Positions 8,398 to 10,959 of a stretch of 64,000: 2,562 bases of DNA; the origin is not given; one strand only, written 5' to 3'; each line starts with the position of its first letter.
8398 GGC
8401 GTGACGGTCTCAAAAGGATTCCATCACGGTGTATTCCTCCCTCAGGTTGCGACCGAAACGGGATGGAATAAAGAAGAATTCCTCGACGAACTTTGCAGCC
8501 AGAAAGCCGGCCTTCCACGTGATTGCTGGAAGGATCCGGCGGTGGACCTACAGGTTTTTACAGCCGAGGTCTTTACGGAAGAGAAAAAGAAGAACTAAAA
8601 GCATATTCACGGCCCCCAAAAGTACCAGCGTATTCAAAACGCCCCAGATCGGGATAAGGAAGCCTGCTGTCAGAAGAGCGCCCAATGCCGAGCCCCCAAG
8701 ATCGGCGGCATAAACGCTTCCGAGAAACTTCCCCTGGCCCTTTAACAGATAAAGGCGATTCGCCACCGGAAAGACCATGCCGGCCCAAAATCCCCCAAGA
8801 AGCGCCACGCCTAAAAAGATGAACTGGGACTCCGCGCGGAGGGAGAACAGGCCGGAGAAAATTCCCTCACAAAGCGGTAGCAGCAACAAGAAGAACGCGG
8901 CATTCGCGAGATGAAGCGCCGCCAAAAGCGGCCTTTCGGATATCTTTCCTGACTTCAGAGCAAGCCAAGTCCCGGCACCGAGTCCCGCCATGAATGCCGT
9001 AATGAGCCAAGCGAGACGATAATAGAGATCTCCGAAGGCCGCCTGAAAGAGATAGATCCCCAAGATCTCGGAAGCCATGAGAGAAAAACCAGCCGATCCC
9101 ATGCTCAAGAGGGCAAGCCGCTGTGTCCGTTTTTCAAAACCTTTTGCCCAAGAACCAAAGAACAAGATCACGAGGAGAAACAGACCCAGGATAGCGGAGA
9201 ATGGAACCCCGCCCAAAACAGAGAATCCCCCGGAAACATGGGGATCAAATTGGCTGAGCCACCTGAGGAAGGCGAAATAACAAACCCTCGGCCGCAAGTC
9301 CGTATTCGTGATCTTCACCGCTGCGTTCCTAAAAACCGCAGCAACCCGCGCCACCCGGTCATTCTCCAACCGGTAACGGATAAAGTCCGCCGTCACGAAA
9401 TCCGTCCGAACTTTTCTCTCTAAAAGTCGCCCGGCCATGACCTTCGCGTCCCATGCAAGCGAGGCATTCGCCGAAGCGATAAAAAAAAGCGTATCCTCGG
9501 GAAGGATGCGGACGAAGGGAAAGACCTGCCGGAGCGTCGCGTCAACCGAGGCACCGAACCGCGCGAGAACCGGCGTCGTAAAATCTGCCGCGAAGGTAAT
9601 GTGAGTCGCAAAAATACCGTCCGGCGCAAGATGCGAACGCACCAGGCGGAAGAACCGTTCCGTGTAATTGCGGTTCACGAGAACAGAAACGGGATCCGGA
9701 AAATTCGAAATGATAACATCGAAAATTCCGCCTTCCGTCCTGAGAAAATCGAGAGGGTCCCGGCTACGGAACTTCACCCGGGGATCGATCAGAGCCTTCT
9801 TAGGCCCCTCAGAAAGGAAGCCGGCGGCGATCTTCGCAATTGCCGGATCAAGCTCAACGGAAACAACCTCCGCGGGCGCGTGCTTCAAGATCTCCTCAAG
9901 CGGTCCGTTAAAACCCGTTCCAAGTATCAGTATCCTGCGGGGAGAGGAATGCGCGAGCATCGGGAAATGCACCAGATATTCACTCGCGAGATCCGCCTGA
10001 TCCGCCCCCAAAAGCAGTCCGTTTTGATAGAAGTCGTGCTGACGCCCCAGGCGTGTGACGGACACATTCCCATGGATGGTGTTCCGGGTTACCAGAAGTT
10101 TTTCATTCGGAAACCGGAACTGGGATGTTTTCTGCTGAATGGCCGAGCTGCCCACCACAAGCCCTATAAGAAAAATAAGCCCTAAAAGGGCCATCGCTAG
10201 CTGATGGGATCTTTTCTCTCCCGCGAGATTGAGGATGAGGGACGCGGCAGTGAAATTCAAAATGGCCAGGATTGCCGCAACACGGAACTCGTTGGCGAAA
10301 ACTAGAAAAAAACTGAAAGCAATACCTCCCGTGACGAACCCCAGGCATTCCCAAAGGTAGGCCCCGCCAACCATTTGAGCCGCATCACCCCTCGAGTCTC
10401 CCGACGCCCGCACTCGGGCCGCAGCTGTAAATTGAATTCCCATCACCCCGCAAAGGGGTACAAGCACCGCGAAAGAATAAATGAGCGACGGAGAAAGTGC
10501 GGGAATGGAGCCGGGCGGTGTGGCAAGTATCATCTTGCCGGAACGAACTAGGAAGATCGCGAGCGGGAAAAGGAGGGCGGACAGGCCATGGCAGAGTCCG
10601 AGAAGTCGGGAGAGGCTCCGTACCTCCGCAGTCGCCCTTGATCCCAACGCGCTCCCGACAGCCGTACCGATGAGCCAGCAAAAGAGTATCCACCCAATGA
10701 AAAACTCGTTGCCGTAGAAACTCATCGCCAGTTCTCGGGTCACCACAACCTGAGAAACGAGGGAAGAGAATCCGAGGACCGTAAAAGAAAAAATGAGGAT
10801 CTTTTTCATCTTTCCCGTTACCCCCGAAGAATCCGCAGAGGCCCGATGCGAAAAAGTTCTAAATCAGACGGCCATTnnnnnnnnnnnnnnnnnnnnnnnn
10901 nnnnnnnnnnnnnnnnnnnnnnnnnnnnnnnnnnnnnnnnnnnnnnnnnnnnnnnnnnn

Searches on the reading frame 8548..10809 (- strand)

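Call 4: search_protein_families(library=pfam, proteins=[window:8548-10809:-], max_evalue=0.01)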
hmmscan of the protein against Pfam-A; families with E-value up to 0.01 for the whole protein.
window:8548-10809:- (753 aa): 1 family
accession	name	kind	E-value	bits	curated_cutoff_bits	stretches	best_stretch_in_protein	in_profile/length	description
PF01564.23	Spermine_synth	-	6.3e-20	71.9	22.9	1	275-403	4-131/186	Spermine/spermidine synthase domain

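Call 5: search_protein_families(library=ncbifam, proteins=[window:8548-10809:-], max_evalue=0.001)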
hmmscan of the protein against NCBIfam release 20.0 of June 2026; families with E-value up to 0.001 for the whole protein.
window:8548-10809:- (753 aa): 5 families
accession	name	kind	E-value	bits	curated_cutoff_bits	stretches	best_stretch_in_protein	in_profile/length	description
NF002956.0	PRK03612.1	equivalog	2e-48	165.1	472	2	3-429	20-441/522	polyamine aminopropyltransferase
NF002010.0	PRK00811.1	equivalog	6.4e-26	91.2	260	1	274-444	63-228/287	polyamine aminopropyltransferase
TIGR00417.1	speE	equivalog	2.7e-21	76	249.55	1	276-403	59-185/271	spermidine synthase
NF002435.0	PRK01581.1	equivalog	1.3e-17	64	537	1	276-437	137-300/374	polyamine aminopropyltransferase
NF037959.1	MFS_SpdSyn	subfamily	6e-15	54.9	40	2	17-436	5-412/480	fused MFS/spermidine synthase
